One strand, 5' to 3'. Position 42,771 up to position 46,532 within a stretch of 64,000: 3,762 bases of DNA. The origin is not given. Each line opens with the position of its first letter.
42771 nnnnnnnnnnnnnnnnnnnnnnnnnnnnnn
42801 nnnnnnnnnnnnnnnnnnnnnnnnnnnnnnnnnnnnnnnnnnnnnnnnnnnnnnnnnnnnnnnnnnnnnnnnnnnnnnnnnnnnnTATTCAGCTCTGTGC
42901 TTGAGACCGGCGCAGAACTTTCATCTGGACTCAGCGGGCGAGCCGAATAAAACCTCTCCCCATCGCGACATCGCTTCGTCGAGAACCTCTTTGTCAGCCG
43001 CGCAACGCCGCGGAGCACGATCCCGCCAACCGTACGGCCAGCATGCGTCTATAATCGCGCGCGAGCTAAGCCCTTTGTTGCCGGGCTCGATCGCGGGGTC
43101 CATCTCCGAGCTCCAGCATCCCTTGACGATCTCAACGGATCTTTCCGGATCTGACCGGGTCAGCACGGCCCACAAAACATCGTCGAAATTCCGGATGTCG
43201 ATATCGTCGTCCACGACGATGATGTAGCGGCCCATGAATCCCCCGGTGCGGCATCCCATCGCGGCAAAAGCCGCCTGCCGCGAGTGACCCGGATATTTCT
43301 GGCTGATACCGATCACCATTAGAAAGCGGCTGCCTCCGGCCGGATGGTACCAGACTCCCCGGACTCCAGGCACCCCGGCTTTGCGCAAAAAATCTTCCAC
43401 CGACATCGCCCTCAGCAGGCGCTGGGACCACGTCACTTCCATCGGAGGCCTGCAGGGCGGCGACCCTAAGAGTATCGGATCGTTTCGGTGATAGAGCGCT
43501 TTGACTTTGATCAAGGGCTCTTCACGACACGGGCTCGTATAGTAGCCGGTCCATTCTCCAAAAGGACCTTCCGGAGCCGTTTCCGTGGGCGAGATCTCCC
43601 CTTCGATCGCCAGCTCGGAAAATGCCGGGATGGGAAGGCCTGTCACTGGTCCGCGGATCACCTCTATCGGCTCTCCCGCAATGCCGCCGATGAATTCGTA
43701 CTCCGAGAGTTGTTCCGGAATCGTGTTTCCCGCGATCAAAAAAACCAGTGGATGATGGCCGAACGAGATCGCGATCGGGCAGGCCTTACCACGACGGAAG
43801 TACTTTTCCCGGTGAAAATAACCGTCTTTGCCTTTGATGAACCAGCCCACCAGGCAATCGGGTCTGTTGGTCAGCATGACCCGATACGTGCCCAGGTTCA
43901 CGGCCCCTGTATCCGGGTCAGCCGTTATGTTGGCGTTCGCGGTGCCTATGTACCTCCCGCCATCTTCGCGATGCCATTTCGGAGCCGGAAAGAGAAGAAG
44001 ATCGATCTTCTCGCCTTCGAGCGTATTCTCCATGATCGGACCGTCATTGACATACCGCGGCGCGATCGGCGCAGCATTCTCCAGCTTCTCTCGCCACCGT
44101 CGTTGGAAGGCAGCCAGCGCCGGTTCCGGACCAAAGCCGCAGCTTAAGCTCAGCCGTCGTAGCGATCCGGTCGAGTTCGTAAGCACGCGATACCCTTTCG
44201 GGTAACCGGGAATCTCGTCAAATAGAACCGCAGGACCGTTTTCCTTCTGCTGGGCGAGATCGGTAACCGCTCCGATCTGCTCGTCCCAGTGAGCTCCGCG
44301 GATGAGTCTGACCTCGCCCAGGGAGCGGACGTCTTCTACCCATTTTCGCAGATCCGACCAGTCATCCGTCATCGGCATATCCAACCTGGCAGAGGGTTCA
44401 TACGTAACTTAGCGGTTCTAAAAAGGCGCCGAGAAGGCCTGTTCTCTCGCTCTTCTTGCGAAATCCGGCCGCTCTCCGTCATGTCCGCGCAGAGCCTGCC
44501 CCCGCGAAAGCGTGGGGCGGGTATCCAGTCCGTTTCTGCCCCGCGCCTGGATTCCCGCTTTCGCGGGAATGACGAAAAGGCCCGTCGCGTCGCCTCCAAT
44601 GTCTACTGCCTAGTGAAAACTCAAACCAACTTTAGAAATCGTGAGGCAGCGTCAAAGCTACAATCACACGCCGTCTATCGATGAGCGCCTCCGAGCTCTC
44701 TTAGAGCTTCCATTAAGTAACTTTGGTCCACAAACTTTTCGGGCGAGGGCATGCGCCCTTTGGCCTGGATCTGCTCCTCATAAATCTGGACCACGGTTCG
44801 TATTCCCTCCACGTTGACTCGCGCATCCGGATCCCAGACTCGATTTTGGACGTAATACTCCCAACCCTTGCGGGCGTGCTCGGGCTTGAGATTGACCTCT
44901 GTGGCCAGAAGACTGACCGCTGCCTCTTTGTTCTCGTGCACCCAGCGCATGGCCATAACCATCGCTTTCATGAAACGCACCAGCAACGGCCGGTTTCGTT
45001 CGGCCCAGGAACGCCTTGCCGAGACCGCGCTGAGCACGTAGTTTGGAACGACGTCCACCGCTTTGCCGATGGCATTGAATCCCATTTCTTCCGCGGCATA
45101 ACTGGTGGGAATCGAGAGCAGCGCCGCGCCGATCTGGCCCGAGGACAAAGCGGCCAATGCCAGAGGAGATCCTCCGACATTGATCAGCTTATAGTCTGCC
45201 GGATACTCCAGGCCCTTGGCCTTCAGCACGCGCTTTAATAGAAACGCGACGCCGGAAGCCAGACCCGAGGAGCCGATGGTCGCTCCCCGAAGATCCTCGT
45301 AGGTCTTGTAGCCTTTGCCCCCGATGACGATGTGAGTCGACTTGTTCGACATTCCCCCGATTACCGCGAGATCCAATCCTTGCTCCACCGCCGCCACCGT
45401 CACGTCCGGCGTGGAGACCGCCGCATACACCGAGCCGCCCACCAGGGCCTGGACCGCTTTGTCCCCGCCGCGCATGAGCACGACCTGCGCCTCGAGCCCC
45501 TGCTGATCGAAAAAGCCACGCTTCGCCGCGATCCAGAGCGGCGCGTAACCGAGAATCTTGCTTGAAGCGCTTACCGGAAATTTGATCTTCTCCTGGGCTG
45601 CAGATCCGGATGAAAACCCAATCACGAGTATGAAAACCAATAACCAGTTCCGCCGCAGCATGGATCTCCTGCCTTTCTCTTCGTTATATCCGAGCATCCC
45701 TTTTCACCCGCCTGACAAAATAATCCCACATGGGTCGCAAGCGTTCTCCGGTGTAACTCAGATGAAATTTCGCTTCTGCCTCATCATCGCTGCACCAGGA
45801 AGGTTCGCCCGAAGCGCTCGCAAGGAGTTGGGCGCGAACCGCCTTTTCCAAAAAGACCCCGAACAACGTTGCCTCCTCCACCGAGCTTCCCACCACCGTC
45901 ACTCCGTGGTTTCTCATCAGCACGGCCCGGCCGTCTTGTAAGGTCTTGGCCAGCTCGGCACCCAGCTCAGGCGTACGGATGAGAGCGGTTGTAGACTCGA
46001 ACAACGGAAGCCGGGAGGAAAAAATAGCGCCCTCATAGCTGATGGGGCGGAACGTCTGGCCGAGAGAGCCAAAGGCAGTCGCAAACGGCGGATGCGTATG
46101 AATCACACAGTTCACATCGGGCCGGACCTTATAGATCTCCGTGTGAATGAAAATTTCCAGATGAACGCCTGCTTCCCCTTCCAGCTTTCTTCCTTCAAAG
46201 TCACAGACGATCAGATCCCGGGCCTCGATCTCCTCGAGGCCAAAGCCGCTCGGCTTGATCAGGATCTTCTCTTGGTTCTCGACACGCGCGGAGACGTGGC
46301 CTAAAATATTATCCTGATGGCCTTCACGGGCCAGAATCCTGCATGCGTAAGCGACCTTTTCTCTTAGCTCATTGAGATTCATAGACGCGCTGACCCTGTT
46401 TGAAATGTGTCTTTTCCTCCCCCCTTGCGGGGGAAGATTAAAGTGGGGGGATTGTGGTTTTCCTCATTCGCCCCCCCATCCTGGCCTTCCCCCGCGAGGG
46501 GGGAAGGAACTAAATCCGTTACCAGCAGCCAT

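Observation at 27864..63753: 36-kb unidirectional array combining Mo-hydroxylases with five decarboxylase candidates: putative heteroaromatic polycarboxylate catabolism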

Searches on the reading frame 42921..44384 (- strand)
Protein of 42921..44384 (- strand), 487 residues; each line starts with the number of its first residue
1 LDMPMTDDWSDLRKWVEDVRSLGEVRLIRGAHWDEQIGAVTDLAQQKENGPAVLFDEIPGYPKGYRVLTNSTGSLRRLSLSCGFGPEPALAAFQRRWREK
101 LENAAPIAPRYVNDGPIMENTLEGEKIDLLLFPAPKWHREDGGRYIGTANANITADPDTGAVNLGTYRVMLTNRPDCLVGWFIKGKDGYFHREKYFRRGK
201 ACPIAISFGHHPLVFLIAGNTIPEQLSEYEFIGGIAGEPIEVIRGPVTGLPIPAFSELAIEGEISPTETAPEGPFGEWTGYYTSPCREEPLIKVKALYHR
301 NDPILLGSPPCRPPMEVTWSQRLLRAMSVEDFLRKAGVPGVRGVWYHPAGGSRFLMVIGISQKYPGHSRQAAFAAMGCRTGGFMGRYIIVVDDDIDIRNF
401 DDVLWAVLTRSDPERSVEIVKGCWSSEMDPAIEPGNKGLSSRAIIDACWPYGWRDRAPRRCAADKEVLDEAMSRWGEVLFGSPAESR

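Call 7: search_protein_families(library=pfam, proteins=[window:42921-44384:-], max_evalue=0.00001)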
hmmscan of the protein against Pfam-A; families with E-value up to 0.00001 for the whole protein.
window:42921-44384:- (487 aa): 3 families
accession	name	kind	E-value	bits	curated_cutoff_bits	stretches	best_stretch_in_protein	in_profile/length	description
PF01977.22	UbiD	-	4.2e-60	202.9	23.3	1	113-312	6-205/206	3-octaprenyl-4-hydroxybenzoate carboxy-lyase Rift-related domain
PF20696.2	UbiD_C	-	1.1e-32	113.2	24.2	1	321-447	4-127/127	3-octaprenyl-4-hydroxybenzoate carboxy-lyase C-terminal domain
PF20695.2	UbiD_N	-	1.8e-08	34.8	24.3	1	17-90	2-71/78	3-octaprenyl-4-hydroxybenzoate carboxy-lyase N-terminal domain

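Call 11: search_protein_families(library=ncbifam, proteins=[window:42921-44378:-], max_evalue=0.00001)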
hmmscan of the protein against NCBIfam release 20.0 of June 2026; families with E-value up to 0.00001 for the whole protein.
window:42921-44378:- (485 aa): 7 families
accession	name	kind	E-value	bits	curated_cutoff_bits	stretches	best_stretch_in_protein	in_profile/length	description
TIGR02724.1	phenyl_P_beta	equivalog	1.7e-92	310.2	468.95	1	9-475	2-468/472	phenylphosphate carboxylase subunit beta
TIGR00148.1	TIGR00148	subfamily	4e-80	269.6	244.85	1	34-446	26-436/438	UbiD family decarboxylase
NF041204.1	VdcC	exception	1.2e-74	251.5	650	1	9-450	3-440/467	non-oxidative hydroxyarylic acid decarboxylases subunit C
TIGR02723.1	phenyl_P_alpha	equivalog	3.9e-63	213.8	564.6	1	13-452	13-449/485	phenylphosphate carboxylase subunit alpha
TIGR03701.1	mena_SCO4490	equivalog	8.9e-60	202.6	495.9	1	34-421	24-417/433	menaquinone biosynthesis decarboxylase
NF008175.0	PRK10922.1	equivalog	3.2e-45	154.6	788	1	108-471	123-483/497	4-hydroxy-3-polyprenylbenzoate decarboxylase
NF041219.1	BagN_FevL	exception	1.5e-44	152.4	1000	1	7-419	17-442/502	bagremycin/ferroverdin biosynthesis UbiD family decarboxylase BagN/FevL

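Call 15: search_solved_structures(query=window:42921-44378:-, max_evalue=1e-10)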
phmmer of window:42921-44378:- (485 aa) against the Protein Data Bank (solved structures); distinct sequences matched with E-value up to 1e-10: 38.
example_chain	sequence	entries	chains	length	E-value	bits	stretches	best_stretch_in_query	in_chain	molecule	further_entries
7pda_A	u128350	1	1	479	5.4e-113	381.7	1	9-475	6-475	UbiD family decarboxylase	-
7abo_C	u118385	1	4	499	7e-54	186.6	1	9-458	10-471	UbiD-like decarboxylase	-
4ip2_A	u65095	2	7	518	8e-54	186.5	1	9-458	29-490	Aromatic Acid Decarboxylase | PA0254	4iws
7abn_D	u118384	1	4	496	8.3e-54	186.4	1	9-458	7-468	UbiD-like decarboxylase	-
7ae4_A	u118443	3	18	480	2.3e-47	165.2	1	7-450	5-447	Phenolic acid decarboxylase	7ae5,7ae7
6h6v_A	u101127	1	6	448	6.1e-46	160.4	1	9-449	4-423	3-polyprenyl-4-hydroxybenzoate decarboxylase and related decarboxylases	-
6h6x_B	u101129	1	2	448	5.9e-45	157.2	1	9-449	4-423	3-polyprenyl-4-hydroxybenzoate decarboxylase and related decarboxylases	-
2idb_A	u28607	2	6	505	8.1e-44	153.4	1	8-477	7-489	3-octaprenyl-4-hydroxybenzoate carboxy-lyase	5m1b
5m1c_A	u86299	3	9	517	9.3e-44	153.2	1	8-477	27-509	3-octaprenyl-4-hydroxybenzoate carboxy-lyase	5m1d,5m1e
7nf0_A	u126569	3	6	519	8.7e-43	150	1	32-473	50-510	Ferulic acid decarboxylase 1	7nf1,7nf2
7ney_A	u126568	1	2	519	5.8e-42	147.3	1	34-434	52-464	Ferulic acid decarboxylase 1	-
6da6_A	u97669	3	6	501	8.4e-40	140.2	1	44-415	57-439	UbiD-like decarboxylase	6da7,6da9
7nf4_A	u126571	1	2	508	1.8e-35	125.9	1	45-448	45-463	Ferulic acid decarboxylase 1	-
7nf3_A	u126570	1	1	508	4.1e-35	124.7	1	45-434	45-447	Ferulic acid decarboxylase 1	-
6tie_AAA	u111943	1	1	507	1.1e-34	123.2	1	45-434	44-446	Ferulic acid decarboxylase 1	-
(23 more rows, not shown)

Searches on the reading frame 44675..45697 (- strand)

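Call 7: search_protein_families(library=pfam, proteins=[window:44675-45697:-], max_evalue=0.00001)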
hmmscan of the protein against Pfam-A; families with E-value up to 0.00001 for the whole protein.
window:44675-45697:- (340 aa): 2 families
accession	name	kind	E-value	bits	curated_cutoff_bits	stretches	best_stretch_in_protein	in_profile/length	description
PF09084.16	NMT1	-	4.1e-20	73.1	20.5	1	52-260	5-216/216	NMT1/THI5 like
PF13379.11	NMT1_2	-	8.3e-18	65.5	24.7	1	47-260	14-244/252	NMT1-like family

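Call 11: search_protein_families(library=ncbifam, proteins=[window:44675-45661:-], max_evalue=0.00001)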
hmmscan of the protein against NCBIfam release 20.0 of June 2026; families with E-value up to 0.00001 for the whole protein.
window:44675-45661:- (328 aa): 2 families
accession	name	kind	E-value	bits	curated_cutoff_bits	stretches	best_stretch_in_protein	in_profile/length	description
TIGR01728.1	SsuA_fam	subfamily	8.4e-21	74.4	163.5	1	37-265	9-240/290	aliphatic sulfonate ABC transporter substrate-binding protein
NF040735.1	SBP_SaoX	equivalog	1.5e-06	27.5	300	1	44-263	20-240/330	ABC transporter substrate-binding subunit SaoX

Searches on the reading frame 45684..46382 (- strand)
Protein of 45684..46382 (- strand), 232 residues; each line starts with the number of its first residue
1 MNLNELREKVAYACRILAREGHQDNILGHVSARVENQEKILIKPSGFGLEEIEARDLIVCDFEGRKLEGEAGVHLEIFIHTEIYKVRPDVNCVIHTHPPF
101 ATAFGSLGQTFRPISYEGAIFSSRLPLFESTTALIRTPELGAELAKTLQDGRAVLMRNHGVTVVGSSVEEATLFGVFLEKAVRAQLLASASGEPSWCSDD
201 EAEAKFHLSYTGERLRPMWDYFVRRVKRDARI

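Call 7: search_protein_families(library=pfam, proteins=[window:45684-46382:-], max_evalue=0.00001)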
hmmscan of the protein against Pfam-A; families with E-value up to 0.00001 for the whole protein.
window:45684-46382:- (232 aa): 1 family
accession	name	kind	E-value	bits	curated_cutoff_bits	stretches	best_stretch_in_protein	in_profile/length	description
PF00596.27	Aldolase_II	-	2.2e-48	165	22.2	1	8-186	1-183/183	Class II Aldolase and Adducin N-terminal domain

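Call 11: search_protein_families(library=ncbifam, proteins=[window:45684-46382:-], max_evalue=0.00001)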
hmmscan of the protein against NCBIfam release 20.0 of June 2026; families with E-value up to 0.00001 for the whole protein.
window:45684-46382:- (232 aa): 28 families (the best 25 are shown)
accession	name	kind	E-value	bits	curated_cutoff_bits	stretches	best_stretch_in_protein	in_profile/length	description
NF004855.0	PRK06208.1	subfamily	8.9e-43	146.5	255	1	6-205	43-244/274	class II aldolase/adducin family protein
NF005484.0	PRK07090.1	equivalog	2.6e-38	131.8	261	1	6-229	31-254/260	aldolase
NF005123.0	PRK06557.1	subfamily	2.1e-35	122.4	251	1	3-206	9-213/223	L-ribulose-5-phosphate 4-epimerase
NF053537.1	DhpthDcsPhtC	equivalog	1e-33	116.7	200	1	7-193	1-198/232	3,4-dihydroxyphthalate decarboxylase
NF005068.0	PRK06486.1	equivalog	4.2e-33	114.7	269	1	3-201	24-225/262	aldolase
NF005451.0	PRK07044.1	subfamily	4.8e-32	111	207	1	5-229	21-250/256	aldolase II superfamily protein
NF005186.0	PRK06661.1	equivalog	1.3e-29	103.5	339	1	4-191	4-193/235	hypothetical protein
NF005689.0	PRK07490.1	equivalog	9.4e-28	97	260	1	4-201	12-212/248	hypothetical protein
NF053831.1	RU1PAldHalo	equivalog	4e-25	88.5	300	1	28-204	25-198/208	ribulose-1-phosphate aldolase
NF005302.0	PRK06833.1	equivalog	1.5e-23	83.4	264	1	3-204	3-202/214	L-fuculose-phosphate aldolase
NF006413.0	PRK08660.1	equivalog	7.1e-23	81.4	203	1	8-188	4-177/184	aldolase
NF006208.0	PRK08333.1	equivalog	1.9e-19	70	267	1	11-180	10-175/189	aldolase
NF005984.0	PRK08087.1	subfamily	4.7e-18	65.7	264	1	1-174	1-170/215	L-fuculose-phosphate aldolase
NF009625.0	PRK13145.1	equivalog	6.2e-18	65.2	369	1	2-109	4-111/235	L-ribulose-5-phosphate 4-epimerase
NF040649.1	FucA_Meth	equivalog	6.7e-18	65.2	250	1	28-185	24-173/179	L-fuculose phosphate aldolase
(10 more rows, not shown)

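Call 20: search_solved_structures(query=window:45684-46382:-, max_evalue=0.00001)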
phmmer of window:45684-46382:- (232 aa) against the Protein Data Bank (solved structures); distinct sequences matched with E-value up to 0.00001: 37.
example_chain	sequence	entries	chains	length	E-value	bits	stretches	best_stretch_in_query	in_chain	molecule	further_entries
8iqa_A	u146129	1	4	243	2.2e-26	96.2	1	5-225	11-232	Aldolase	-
4xxf_A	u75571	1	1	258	2.3e-26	96.1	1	6-209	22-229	Fuculose-1-phosphate aldolase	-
8il8_A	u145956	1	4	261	2.8e-26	95.8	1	5-225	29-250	Aldolase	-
2z7b_A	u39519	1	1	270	5.2e-24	88.4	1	7-227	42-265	Mlr6791 protein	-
8ix6_A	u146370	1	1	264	6.3e-24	88.1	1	6-205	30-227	Aldolase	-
9ryg_A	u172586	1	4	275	2.3e-23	86.3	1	9-197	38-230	Decarboxylase NovR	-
6btd_A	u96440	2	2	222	4.7e-19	72.2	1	5-204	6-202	Fuculose phosphate aldolase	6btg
9m09_A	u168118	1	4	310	2.8e-18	69.7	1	11-195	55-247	TqaM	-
9m0a_B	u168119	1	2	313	2.9e-18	69.6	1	11-195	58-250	TqaM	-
4c24_A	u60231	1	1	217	4.3e-18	69.1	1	28-204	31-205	L-FUCULOSE PHOSPHATE ALDOLASE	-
4c25_A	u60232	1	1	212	5.6e-18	68.7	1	28-204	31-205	L-FUCULOSE PHOSPHATE ALDOLASE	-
3ocr_A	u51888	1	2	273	1.5e-16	64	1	5-194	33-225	Class II aldolase/adducin domain protein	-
2irp_A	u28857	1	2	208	5.4e-16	62.2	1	4-181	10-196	Putative aldolase class 2 protein aq_1979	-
8iah_0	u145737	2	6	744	6.8e-16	61.9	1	6-195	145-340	Adducin 1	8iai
1dzw_P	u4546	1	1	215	5.5e-15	58.9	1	2-196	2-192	L-fuculose phosphate aldolase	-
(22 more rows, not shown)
